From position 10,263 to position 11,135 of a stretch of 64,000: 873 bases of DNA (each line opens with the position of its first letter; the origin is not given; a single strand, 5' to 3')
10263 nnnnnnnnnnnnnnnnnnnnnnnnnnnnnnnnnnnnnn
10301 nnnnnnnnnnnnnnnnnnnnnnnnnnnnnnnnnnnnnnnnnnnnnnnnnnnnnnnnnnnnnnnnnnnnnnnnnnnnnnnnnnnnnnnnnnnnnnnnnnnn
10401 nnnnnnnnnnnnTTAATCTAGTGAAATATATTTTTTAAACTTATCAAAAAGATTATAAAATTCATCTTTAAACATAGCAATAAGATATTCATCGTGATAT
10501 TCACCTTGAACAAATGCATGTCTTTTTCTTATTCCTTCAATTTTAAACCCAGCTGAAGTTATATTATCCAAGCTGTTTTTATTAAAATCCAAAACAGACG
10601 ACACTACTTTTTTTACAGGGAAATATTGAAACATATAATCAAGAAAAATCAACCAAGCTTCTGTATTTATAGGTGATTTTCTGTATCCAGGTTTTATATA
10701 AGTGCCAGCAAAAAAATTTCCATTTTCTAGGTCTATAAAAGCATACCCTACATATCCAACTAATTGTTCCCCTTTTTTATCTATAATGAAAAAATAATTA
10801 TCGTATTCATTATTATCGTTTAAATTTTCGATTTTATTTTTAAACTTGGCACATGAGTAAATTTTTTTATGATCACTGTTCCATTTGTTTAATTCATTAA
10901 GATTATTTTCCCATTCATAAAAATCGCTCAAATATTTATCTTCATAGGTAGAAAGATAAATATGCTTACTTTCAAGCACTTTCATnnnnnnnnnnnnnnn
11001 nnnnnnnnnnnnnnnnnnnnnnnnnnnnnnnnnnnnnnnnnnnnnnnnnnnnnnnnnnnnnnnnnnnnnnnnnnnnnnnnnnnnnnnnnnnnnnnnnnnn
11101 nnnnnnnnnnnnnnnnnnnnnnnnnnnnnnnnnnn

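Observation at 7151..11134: Operon coupling an acyl-activation / carrier / GNAT triad to a radical SAM-SPASM maturase and a 37-aa Cys-rich peptide: candidate acylated (lipo-)thioether RiPP system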

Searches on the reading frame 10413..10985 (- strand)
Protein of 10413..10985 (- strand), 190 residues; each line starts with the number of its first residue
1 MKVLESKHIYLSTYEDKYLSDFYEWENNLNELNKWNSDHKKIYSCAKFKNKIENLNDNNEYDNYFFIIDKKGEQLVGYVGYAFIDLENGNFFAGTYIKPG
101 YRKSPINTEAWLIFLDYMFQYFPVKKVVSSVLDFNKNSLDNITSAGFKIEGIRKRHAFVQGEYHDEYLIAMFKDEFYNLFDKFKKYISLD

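Call 3: search_protein_families(library=ncbifam, proteins=[window:10413-10985:-], max_evalue=1)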
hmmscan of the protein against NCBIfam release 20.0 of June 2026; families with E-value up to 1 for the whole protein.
window:10413-10985:- (190 aa): 7 families
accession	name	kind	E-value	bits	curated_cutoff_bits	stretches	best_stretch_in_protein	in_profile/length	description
TIGR03585.1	PseH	equivalog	7.2e-07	29.4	93.1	1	17-168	9-154/156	UDP-4-amino-4,6-dideoxy-N-acetyl-beta-L-altrosamine N-acetyltransferase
NF008072.0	PRK10809.1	equivalog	1.6e-06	28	190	1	18-176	30-190/194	ribosomal protein S5-alanine N-acetyltransferase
NF040503.1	resist_ArsN1a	equivalog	9.1e-06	25.5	170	1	65-167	49-153/159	arsinothricin resistance N-acetyltransferase ArsN1 family A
NF011709.0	PRK15130.1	equivalog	2.8e-05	24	218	1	64-180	58-173/186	spermidine N1-acetyltransferase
NF007539.0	PRK10151.1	equivalog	0.00024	20.8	184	1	55-171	60-174/179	50S ribosomal protein L7/L12-serine acetyltransferase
NF007527.0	PRK10140.1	equivalog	0.0028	17.5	236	1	120-171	109-160/162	N-acetyltransferase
NF010444.1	PRK13870.1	equivalog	0.68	9.4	250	0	140-179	30-69/234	autoinducer-binding transcriptional regulator TraR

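Call 4: search_protein_families(library=pfam, proteins=[window:10413-10985:-], max_evalue=1)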
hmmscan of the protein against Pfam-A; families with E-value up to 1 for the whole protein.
window:10413-10985:- (190 aa): 5 families
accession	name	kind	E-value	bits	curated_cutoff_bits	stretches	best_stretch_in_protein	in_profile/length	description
PF13302.13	Acetyltransf_3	-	4.2e-10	40.9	25.4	1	10-148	3-138/138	Acetyltransferase (GNAT) domain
PF13420.13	Acetyltransf_4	-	7.2e-10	39.5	24.3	1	20-167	7-154/155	Acetyltransferase (GNAT) domain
PF00583.31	Acetyltransf_1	-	3.1e-05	24.7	20.7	1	55-141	24-110/116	Acetyltransferase (GNAT) family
PF09185.15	DUF1948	-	0.077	13.3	25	1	9-61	19-73/140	Domain of unknown function (DUF1948)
PF17200.10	sCache_2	-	0.093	13.1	25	1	47-97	40-96/155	Single Cache domain 2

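Call 16: find_homologous_proteins(query=window:10413-10985:-, max_evalue=0.00001)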
Query window:10413-10985:- (190 aa): 6 proteins with E <= 0.00001 among 45 candidates.
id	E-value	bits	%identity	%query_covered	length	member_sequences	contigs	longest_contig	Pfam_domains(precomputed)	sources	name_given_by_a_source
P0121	1.9e-121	421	99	100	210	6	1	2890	PF13420.14,PF13302.14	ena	-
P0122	8.1e-104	364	85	100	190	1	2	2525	PF13420.14,PF13302.14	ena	-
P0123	5.5e-93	328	79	100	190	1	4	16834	PF13420.14,PF13302.14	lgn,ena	-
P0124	3.1e-79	283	69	98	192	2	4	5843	PF13420.14,PF13302.14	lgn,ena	-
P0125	1.5e-66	242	61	96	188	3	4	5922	PF13420.14,PF13302.14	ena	-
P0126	4.8e-61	224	64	83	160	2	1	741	PF13420.14,PF13302.14,PF00583.32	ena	-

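Call 17: find_encoding_contigs(protein=P0123, flank=10000, max_places=4)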
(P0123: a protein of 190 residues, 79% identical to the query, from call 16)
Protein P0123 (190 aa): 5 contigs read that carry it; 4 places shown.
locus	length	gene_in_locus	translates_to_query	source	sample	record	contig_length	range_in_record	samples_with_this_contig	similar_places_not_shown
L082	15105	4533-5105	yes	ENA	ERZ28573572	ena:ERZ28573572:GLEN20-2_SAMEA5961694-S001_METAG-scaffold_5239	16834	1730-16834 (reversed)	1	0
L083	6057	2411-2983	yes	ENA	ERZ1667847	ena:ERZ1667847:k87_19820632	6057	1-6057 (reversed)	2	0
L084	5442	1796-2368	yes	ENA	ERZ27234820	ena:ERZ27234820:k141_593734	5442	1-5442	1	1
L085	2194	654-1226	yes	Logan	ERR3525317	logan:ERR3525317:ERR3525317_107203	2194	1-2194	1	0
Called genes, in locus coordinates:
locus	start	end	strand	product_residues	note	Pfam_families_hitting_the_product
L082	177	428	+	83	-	-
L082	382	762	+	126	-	-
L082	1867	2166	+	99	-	-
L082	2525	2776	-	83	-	-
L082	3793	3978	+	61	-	-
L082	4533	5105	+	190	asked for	PF13302:Acetyltransf_3, PF13420:Acetyltransf_4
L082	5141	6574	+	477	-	PF00501:AMP-binding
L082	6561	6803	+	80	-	-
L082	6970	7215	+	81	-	-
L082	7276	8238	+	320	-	-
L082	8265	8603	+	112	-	-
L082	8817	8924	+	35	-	-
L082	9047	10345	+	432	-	PF04055:Radical_SAM, PF13353:Fer4_12 (weak)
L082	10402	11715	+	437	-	PF04055:Radical_SAM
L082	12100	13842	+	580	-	PF00664:ABC_membrane, PF00005:ABC_tran, PF13304:AAA_21 (faint), PF02463:SMC_N, PF13166:AAA_13 (weak)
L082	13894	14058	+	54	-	-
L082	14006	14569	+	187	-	-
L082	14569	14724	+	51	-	-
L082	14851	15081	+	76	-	-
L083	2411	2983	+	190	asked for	PF13302:Acetyltransf_3, PF13420:Acetyltransf_4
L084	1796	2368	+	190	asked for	PF13302:Acetyltransf_3, PF13420:Acetyltransf_4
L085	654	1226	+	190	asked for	PF13302:Acetyltransf_3, PF13420:Acetyltransf_4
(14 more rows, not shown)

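Call 18: find_encoding_contigs(protein=P0124, flank=10000, max_places=4)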
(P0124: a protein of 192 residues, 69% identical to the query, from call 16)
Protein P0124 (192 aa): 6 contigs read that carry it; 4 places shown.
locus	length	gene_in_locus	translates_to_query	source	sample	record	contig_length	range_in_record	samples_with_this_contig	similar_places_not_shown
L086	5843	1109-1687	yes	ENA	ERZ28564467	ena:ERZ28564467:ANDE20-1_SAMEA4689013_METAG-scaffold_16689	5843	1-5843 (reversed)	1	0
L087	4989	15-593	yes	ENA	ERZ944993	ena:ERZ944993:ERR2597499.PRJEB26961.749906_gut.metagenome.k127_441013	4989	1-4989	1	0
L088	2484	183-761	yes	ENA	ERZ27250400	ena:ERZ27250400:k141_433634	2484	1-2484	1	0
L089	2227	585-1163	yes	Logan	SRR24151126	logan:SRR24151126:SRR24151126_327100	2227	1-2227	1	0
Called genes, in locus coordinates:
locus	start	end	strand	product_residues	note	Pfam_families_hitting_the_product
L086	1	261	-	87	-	?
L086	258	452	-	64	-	-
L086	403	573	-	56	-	-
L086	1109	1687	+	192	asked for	PF13302:Acetyltransf_3, PF13420:Acetyltransf_4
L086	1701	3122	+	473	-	PF00501:AMP-binding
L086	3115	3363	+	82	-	-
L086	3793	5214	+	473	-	PF04055:Radical_SAM, PF13353:Fer4_12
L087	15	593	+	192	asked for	PF13302:Acetyltransf_3, PF13420:Acetyltransf_4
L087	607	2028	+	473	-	PF00501:AMP-binding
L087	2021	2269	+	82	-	-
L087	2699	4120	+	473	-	PF04055:Radical_SAM, PF13353:Fer4_12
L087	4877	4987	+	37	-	?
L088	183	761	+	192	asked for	PF13302:Acetyltransf_3, PF13420:Acetyltransf_4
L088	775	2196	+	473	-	PF00501:AMP-binding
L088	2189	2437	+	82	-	-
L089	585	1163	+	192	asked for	PF13302:Acetyltransf_3, PF13420:Acetyltransf_4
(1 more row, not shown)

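Call 19: find_encoding_contigs(protein=P0125, flank=10000, max_places=4)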
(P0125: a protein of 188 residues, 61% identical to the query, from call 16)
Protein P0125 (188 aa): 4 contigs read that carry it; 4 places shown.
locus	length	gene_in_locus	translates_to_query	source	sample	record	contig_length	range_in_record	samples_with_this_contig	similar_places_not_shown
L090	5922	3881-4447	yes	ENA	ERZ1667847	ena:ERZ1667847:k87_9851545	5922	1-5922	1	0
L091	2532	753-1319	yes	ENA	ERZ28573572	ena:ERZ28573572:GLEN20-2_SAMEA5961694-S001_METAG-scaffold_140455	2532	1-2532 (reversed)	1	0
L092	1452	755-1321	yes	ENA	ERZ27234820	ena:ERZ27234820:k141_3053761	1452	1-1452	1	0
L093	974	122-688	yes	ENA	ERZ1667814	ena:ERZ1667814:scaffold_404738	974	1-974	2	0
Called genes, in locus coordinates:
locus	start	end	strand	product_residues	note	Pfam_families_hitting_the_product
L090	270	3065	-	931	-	PF20464:MmeI_N, PF20465:MmeI_hel, PF20473:MmeI_Mtase, PF07669:Eco57I, PF20466:MmeI_TRD, PF20467:MmeI_C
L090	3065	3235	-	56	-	-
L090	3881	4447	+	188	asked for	PF13302:Acetyltransf_3 (weak), PF13420:Acetyltransf_4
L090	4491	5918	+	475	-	PF00501:AMP-binding, PF23562:AMP-binding_C_3 (weak)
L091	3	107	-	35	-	?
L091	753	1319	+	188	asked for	PF13302:Acetyltransf_3 (weak), PF13420:Acetyltransf_4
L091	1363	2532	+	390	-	?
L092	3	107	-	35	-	?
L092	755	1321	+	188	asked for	PF13302:Acetyltransf_3 (weak), PF13420:Acetyltransf_4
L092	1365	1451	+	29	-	?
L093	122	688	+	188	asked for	PF13302:Acetyltransf_3 (weak), PF13420:Acetyltransf_4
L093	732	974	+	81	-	?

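Call 20: find_encoding_contigs(protein=P0122, flank=10000, max_places=4)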
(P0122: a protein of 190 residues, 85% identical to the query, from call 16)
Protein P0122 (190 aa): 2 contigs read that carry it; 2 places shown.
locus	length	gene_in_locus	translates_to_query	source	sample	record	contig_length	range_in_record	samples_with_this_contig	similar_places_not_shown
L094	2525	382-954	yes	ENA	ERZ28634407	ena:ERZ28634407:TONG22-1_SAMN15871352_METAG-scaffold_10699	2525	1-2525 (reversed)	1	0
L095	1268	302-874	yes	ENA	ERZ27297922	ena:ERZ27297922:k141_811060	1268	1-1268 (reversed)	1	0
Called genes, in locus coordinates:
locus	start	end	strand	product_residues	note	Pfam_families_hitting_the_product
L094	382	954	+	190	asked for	PF13302:Acetyltransf_3, PF13420:Acetyltransf_4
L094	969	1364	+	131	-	-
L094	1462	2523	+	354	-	?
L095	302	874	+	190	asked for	PF13302:Acetyltransf_3, PF13420:Acetyltransf_4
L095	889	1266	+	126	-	?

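Call 37: search_solved_structures(query=A2, max_evalue=0.01)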
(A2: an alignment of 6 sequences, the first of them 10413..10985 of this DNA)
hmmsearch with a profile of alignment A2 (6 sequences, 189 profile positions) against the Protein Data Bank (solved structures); distinct sequences matched with E-value up to 0.01: 21.
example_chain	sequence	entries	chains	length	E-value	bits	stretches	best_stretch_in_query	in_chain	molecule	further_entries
3igr_A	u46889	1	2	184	4.2e-11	46.3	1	42-175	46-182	Ribosomal-protein-S5-alanine N-acetyltransferase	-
3tcv_A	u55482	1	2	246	1.1e-09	41.6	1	35-183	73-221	GCN5-related N-acetyltransferase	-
6vfm_A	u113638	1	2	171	4e-09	39.8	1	51-176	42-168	Spermidine N1-acetyltransferase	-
6vfn_A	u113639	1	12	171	2.2e-08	37.4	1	52-176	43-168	Spermidine N1-acetyltransferase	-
8fv0_C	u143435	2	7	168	2.2e-07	34.1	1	62-175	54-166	Diamine N-acetyltransferase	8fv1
5ix3_A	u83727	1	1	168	3.1e-07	33.7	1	62-175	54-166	Diamine N-acetyltransferase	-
8q6u_A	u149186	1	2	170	3.4e-05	27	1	9-174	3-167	Aminoglycoside N6'-acetyltransferase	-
3pzj_A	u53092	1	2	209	7.8e-05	25.8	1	62-175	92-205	Probable acetyltransferases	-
3ld2_A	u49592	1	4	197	9.4e-05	25.6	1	61-168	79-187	Putative acetyltransferase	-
3r95_A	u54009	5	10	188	0.00013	25.1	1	17-166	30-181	MccE protein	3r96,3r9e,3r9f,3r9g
3tth_A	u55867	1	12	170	0.00014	25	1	4-165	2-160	Spermidine N1-acetyltransferase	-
6cy6_A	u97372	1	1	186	0.00015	24.9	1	60-175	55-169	Spermidine N(1)-acetyltransferase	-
6erd_A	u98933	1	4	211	0.00015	24.9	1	9-174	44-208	Aminoglycoside N6'-acetyltransferase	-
3wr7_A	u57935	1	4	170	0.00015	24.9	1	60-175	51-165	Spermidine N1-acetyltransferase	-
4r9m_A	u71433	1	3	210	0.00016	24.8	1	60-175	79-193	Spermidine N(1)-acetyltransferase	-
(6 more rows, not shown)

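Call 47: search_protein_families(library=ncbifam, proteins=[L086:3793-5214:+, L082:10402-11715:+], max_evalue=1e-10)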
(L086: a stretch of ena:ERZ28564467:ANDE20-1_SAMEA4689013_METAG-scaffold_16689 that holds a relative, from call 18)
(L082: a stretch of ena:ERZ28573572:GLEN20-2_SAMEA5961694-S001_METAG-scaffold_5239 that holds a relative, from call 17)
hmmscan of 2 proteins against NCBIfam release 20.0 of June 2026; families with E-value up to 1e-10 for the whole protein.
L086:3793-5214:+ (473 aa): 37 families (the best 25 are shown)
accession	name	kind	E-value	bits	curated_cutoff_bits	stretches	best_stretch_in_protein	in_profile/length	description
NF038107.1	rSAM_NF038107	equivalog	2.9e-47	161.5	600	2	4-281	3-267/444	Cys-every-fifth radical SAM/SPASM peptide maturase CefB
TIGR04463.1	rSAM_vs_C_rich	equivalog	1.3e-39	136.2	525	1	12-437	6-399/438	TIGR04463 family radical SAM/SPASM RiPP maturase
TIGR04334.1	rSAM_Clo7bot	equivalog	4.6e-36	124.4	600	1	5-445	3-418/440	radical SAM/SPASM domain Clo7bot peptide maturase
TIGR04280.1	geopep_mat_rSAM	hypoth_equivalog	5.2e-28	98.2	400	1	5-287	4-267/428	geopeptide radical SAM maturase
NF041298.1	rSAM_mat_DynA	equivalog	2.4e-27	95.9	450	1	98-285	5-182/356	dynobactin maturation radical SAM/SPASM protein DynA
TIGR04136.1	rSAM_FibroRumin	equivalog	8.4e-26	90.8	400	2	65-280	66-281/458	FibroRumin system radical SAM peptide maturase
NF047865.1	rSAM_PapB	equivalog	8.7e-26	90.9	340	1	101-444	10-328/330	PapB family radical SAM/SPASM ranthipeptide maturase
NF052473.1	rSAM_FlmE_OhkG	exception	3.2e-25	88.8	500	1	13-461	12-453/481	FlmE/OhkG family radical SAM/SPASM peptide maturase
TIGR03942.1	sulfatase_rSAM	equivalog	6.3e-24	84.7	349.45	1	102-283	9-182/363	anaerobic sulfatase maturase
TIGR04163.1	rSAM_cobopep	equivalog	1.1e-21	77.1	375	1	95-444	65-399/428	peptide-modifying radical SAM enzyme CbpB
NF041707.1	rSAM_YhhB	equivalog_domain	5e-21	75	445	1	102-251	10-154/369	cyclophane-forming radical SAM/SPASM peptide maturase YhhB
NF038283.1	viperin_w_prok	equivalog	6.5e-21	74.7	180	1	101-279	9-177/281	viperin family antiviral radical SAM protein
TIGR04064.1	rSAM_nif11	equivalog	2.6e-20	72.6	518.7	1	50-441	43-409/459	nif11-like peptide radical SAM maturase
TIGR03974.1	rSAM_six_Cys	equivalog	5.6e-20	71.6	425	1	32-444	43-428/451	thioether cross-link-forming SCIFF peptide maturase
TIGR03906.1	quino_hemo_SAM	equivalog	1e-17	64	453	1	10-447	22-429/467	quinohemoprotein amine dehydrogenase maturation protein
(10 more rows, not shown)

L082:10402-11715:+ (437 aa): 35 families (the best 25 are shown)
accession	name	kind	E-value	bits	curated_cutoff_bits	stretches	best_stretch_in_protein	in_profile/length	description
TIGR04334.1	rSAM_Clo7bot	equivalog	5.4e-152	506.5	600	1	2-433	1-436/440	radical SAM/SPASM domain Clo7bot peptide maturase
TIGR04463.1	rSAM_vs_C_rich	equivalog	3e-74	250.4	525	1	6-426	1-424/438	TIGR04463 family radical SAM/SPASM RiPP maturase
NF038107.1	rSAM_NF038107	equivalog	2.6e-61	207.7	600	1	1-404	1-401/444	Cys-every-fifth radical SAM/SPASM peptide maturase CefB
NF052473.1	rSAM_FlmE_OhkG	exception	4.8e-48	164.1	500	1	1-264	1-279/481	FlmE/OhkG family radical SAM/SPASM peptide maturase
TIGR04280.1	geopep_mat_rSAM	hypoth_equivalog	3.8e-44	151.4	400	1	13-411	16-400/428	geopeptide radical SAM maturase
NF047865.1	rSAM_PapB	equivalog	2.7e-38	132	340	1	92-407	5-320/330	PapB family radical SAM/SPASM ranthipeptide maturase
NF041298.1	rSAM_mat_DynA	equivalog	1.1e-32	113.4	450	1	93-268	4-181/356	dynobactin maturation radical SAM/SPASM protein DynA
TIGR04064.1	rSAM_nif11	equivalog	6.9e-26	91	518.7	1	9-407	6-404/459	nif11-like peptide radical SAM maturase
TIGR03942.1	sulfatase_rSAM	equivalog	7.6e-26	91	349.45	1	98-266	9-181/363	anaerobic sulfatase maturase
TIGR04068.1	rSAM_ocin_clost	equivalog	5.6e-23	81.6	500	1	9-266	4-267/462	Cys-rich peptide radical SAM maturase CcpM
TIGR04261.1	rSAM_GlyRichRpt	subfamily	8.3e-22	77.7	310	1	94-270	1-182/363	cyclophane-forming radical SAM/SPASM peptide maturase GrrM/OscB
TIGR03974.1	rSAM_six_Cys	equivalog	2.9e-20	72.6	425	1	58-254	68-267/451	thioether cross-link-forming SCIFF peptide maturase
NF041707.1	rSAM_YhhB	equivalog_domain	8.7e-20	70.9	445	1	89-235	3-154/369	cyclophane-forming radical SAM/SPASM peptide maturase YhhB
TIGR03906.1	quino_hemo_SAM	equivalog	2.6e-19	69.3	453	1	89-407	95-418/467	quinohemoprotein amine dehydrogenase maturation protein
NF041718.1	rSAM_phane_AMC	equivalog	4.8e-19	68.6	425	1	91-259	7-173/362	cyclophane-forming radical SAM peptide maturase AmcB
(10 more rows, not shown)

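Call 68: search_protein_representatives(alignment_id=A2)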
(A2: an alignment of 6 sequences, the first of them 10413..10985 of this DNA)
Query: 6 sequences, 189 profile positions. Proteins with E-value up to 0.001 (for the whole library): 5121; up to 1e-10: 414; up to 1e-30: 2. The best 150 are listed.
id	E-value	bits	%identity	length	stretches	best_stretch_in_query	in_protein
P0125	6.5e-93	326.2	-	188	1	1-186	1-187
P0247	1.5e-31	126.0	-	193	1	4-184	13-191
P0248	5.7e-27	111.1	-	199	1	4-180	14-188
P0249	6.7e-27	110.9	-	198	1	7-178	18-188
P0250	5.6e-26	107.9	-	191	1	3-182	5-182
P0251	6.7e-26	107.6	-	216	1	4-183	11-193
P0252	1.4e-25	106.5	-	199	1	4-185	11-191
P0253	2.3e-25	105.9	-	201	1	6-181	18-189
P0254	4.1e-25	105.0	-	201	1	4-184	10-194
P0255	1.5e-24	103.2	-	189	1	4-183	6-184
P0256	5.5e-23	98.1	-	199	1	6-186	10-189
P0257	7.5e-23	97.7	-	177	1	12-179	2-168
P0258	1.2e-22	97.0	-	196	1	14-185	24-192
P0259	2.4e-22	96.0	-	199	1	4-186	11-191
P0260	2.8e-22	95.8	-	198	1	22-182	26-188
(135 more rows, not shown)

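Call 80: predict_structure(alignment_id=A2)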
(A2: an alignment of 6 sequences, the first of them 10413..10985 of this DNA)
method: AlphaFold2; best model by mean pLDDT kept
length: 190 residues; sequences in the alignment: 6
mean_pLDDT: 67.1   pTM: 0.69
mean pLDDT of the five models: 67.1, 55.5, 48.6, 39.2, 38.8
residues with pLDDT >= 90: 5; 70-90: 95; 50-70: 53; < 50: 37
segments of 3 or more residues with pLDDT < 50: 29-61, 132-134
pLDDT, mean of each block of 10 residues (from residue 1): 80 72 60 37 33 40 78 86 77 79 80 87 78 57 59 54 60 83 73
secondary structure, 60 per line:
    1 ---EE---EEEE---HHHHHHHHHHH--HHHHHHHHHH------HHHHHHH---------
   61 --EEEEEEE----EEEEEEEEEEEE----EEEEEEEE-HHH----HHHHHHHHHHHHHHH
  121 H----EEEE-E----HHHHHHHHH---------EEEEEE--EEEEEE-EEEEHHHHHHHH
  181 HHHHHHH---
elements in order: E9-12 H16-26 H29-38 H45-51 E63-69 E74-85 E90-97 H106-121 E126-129 H136-144 E154-159 E162-167 E169-172 H173-187
